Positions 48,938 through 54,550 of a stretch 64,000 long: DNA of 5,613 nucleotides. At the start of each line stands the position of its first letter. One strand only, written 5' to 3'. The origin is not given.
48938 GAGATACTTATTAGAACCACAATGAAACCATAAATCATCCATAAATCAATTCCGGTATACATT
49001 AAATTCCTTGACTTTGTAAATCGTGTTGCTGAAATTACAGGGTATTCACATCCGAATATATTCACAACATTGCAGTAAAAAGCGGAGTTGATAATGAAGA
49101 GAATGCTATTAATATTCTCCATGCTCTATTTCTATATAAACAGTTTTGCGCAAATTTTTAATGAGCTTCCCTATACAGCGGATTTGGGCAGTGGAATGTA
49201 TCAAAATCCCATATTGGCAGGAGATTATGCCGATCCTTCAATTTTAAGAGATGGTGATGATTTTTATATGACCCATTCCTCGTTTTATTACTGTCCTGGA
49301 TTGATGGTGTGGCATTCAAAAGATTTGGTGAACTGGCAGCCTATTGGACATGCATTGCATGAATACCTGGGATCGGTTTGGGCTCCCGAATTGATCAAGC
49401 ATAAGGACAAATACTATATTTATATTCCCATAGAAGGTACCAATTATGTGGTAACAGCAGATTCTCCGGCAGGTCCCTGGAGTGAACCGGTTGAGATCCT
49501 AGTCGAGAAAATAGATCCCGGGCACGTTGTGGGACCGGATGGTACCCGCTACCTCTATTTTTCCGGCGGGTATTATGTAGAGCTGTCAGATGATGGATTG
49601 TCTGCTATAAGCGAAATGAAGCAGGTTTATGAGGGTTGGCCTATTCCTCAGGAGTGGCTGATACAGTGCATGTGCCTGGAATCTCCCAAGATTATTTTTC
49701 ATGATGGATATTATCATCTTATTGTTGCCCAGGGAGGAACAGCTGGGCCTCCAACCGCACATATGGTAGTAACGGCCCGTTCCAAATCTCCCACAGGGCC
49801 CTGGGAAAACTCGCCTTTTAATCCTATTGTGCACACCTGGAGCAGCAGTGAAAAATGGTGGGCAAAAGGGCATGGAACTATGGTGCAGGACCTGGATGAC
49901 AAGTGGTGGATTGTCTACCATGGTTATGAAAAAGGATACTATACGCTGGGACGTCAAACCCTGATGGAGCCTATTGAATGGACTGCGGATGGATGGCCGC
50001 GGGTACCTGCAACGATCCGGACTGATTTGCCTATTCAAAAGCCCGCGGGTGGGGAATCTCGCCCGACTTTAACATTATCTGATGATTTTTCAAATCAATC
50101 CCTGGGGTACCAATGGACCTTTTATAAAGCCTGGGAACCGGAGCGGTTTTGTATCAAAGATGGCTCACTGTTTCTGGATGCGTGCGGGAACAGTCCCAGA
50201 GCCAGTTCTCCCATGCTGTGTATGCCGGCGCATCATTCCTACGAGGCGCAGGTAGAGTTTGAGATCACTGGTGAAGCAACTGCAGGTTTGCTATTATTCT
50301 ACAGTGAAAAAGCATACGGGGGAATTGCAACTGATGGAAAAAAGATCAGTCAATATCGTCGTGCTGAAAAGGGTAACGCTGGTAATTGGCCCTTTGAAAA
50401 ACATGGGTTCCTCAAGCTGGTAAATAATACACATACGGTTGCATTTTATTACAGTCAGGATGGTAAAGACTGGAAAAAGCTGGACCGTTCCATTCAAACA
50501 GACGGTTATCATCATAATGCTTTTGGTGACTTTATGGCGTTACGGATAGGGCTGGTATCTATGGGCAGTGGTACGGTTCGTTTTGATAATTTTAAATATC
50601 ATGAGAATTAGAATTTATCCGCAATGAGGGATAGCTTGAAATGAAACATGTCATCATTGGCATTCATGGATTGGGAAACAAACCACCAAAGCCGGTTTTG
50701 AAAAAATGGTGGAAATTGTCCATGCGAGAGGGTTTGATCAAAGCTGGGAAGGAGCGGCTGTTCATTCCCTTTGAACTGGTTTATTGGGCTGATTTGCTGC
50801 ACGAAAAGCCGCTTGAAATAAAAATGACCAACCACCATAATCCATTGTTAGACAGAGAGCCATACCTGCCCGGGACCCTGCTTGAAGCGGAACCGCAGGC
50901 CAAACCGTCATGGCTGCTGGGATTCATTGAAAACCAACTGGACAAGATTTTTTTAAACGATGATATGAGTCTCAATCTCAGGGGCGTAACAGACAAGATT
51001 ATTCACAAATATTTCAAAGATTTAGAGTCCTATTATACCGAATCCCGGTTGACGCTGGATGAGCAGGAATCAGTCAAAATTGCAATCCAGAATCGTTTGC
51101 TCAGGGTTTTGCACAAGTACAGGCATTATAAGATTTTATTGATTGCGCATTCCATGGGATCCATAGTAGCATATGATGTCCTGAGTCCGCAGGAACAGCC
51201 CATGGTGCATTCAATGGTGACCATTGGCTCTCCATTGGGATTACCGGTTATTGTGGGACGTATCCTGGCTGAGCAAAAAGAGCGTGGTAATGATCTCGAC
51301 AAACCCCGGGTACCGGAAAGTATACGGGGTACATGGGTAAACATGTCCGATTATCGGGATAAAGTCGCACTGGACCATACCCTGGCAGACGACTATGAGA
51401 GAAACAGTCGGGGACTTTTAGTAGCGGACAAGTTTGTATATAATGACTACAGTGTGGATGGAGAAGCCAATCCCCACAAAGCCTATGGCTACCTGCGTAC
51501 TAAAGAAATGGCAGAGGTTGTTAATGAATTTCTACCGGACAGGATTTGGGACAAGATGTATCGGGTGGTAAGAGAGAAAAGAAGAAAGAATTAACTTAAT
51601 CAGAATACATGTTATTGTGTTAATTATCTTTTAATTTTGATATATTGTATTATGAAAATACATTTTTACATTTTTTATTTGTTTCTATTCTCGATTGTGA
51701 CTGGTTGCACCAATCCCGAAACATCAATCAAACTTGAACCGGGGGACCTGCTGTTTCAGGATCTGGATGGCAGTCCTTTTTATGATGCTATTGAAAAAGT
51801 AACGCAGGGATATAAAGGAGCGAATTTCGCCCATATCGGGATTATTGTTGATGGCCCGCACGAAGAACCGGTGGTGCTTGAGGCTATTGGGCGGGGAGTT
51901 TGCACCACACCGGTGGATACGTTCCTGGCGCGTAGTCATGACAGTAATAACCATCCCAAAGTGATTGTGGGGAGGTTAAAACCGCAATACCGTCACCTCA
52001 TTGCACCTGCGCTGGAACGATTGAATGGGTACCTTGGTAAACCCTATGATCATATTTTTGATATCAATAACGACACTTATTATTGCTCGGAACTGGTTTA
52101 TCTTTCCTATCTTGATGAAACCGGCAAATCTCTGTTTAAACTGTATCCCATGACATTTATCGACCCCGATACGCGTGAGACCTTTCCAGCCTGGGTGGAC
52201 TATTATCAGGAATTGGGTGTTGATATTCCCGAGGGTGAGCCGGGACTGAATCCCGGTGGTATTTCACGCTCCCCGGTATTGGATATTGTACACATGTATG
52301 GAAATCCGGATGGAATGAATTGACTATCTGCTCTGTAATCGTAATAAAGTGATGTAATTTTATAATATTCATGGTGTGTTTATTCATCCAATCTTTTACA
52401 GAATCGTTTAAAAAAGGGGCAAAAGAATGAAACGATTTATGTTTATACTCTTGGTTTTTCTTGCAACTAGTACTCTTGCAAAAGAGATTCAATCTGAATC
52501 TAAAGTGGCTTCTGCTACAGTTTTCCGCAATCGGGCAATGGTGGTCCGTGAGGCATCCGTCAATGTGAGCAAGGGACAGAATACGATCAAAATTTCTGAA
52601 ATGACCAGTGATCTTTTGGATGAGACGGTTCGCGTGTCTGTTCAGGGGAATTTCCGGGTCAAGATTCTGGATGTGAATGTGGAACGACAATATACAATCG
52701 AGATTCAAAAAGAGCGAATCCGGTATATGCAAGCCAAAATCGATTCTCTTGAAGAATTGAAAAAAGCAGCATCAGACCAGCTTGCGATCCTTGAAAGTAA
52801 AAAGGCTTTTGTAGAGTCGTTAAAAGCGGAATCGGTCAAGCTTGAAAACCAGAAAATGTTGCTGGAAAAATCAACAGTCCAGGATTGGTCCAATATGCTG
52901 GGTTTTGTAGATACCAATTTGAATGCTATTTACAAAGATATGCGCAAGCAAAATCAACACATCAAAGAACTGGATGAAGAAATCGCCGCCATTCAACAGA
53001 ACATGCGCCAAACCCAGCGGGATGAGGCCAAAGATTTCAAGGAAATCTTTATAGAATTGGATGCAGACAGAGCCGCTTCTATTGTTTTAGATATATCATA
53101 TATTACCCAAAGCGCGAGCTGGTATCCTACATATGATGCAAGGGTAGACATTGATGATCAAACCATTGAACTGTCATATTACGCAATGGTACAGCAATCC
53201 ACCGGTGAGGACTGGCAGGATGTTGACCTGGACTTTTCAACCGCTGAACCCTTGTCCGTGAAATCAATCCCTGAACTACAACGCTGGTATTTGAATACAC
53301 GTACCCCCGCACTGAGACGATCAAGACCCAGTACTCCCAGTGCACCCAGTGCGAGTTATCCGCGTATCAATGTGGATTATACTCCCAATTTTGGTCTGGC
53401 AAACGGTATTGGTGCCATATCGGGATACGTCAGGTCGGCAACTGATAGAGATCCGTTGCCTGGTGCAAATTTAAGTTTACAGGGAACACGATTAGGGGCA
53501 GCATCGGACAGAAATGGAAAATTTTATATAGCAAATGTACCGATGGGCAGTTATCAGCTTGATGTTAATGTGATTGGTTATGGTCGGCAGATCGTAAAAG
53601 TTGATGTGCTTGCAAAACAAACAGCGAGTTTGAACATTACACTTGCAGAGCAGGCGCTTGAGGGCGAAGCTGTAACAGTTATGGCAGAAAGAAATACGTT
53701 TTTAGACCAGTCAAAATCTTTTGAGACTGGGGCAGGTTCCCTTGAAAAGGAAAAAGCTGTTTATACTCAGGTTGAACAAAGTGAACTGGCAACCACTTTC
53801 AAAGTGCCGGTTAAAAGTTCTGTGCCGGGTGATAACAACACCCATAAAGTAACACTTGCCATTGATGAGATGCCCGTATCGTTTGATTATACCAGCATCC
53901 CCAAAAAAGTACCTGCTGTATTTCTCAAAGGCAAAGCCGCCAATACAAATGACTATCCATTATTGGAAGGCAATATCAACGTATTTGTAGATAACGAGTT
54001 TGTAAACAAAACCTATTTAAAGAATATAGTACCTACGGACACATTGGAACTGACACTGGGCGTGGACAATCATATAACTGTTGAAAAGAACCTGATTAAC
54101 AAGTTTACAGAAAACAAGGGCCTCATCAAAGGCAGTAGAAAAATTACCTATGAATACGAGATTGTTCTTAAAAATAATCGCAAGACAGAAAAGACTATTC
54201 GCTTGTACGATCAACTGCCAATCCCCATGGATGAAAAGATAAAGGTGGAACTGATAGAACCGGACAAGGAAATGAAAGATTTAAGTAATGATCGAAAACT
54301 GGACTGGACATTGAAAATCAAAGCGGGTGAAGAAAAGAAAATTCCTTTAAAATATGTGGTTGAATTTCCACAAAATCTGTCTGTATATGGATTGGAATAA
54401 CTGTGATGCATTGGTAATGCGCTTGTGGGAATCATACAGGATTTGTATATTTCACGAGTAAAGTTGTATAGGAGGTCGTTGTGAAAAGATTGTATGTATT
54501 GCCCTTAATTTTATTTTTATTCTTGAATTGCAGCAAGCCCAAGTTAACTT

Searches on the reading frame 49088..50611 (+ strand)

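Call 38: search_protein_families(library=pfam, proteins=[window:49088-50611:+], max_evalue=0.0001)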
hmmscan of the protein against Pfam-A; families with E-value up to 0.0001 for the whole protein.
window:49088-50611:+ (507 aa): 2 families
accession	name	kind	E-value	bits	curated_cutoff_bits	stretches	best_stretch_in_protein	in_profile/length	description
PF04616.20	Glyco_hydro_43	-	1.4e-86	290.8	32.2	1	38-304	1-288/288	Glycosyl hydrolases family 43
PF17851.8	GH43_C2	-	9.2e-13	48.8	22.7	1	331-504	1-202/203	Beta xylosidase C-terminal Concanavalin A-like domain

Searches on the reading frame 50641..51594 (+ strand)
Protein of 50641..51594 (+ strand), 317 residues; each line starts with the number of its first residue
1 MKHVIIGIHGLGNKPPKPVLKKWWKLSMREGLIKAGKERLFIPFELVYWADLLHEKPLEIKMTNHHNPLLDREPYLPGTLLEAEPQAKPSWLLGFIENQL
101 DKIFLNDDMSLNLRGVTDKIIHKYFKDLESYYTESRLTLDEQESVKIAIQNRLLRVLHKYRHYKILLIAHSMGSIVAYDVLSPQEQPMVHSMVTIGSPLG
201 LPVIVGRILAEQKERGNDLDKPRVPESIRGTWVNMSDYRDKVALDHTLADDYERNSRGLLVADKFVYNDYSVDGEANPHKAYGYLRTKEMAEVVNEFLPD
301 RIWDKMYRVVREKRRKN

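Call 38: search_protein_families(library=pfam, proteins=[window:50641-51594:+], max_evalue=0.0001)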
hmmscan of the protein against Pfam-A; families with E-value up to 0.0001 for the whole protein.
window:50641-51594:+ (317 aa): 1 family
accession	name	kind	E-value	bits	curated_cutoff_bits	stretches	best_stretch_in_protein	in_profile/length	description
PF07819.20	PGAP1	-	6.6e-06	26.5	24.3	1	138-204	65-134/233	PGAP1-like alpha/beta domain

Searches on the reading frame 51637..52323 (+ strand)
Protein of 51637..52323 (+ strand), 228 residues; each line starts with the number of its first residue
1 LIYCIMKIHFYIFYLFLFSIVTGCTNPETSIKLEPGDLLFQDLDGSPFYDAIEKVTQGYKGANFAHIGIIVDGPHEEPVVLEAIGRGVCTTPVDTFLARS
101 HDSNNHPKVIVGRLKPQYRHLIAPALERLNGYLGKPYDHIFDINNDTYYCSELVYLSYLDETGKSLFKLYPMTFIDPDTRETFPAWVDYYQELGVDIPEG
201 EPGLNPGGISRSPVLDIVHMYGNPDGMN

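Call 38: search_protein_families(library=pfam, proteins=[window:51637-52323:+], max_evalue=0.0001)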
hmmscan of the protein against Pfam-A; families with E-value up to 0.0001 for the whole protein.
window:51637-52323:+ (228 aa): 1 family
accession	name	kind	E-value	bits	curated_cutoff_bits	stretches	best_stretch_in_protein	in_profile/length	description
PF05708.18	Peptidase_C92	-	3.5e-22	79.7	27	1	33-218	2-165/166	Permuted papain-like amidase enzyme, YaeF/YiiX, C92 family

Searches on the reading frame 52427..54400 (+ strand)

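Call 38: search_protein_families(library=pfam, proteins=[window:52427-54400:+], max_evalue=0.0001)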
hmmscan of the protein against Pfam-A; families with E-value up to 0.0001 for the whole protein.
window:52427-54400:+ (657 aa): 5 families
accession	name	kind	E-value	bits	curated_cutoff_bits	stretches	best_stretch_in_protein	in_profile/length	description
PF13598.12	DUF4139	-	5.8e-60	203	31.8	1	221-649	1-205/205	Domain of unknown function (DUF4139)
PF13715.12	CarbopepD_reg_2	-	7.1e-20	71.3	32.2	1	331-418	1-88/88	CarboxypepD_reg-like domain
PF13600.11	DUF4140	-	7.8e-19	68.4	27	1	30-128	1-97/98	N-terminal domain of unknown function (DUF4140)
PF13620.12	CarboxypepD_reg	-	2.6e-16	60.2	32.3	1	331-406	2-81/82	Carboxypeptidase regulatory-like domain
PF09430.16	EMC7_beta-sandw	-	1.7e-07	31.9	26.6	1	357-400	22-65/122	ER membrane protein complex subunit 7, beta-sandwich domain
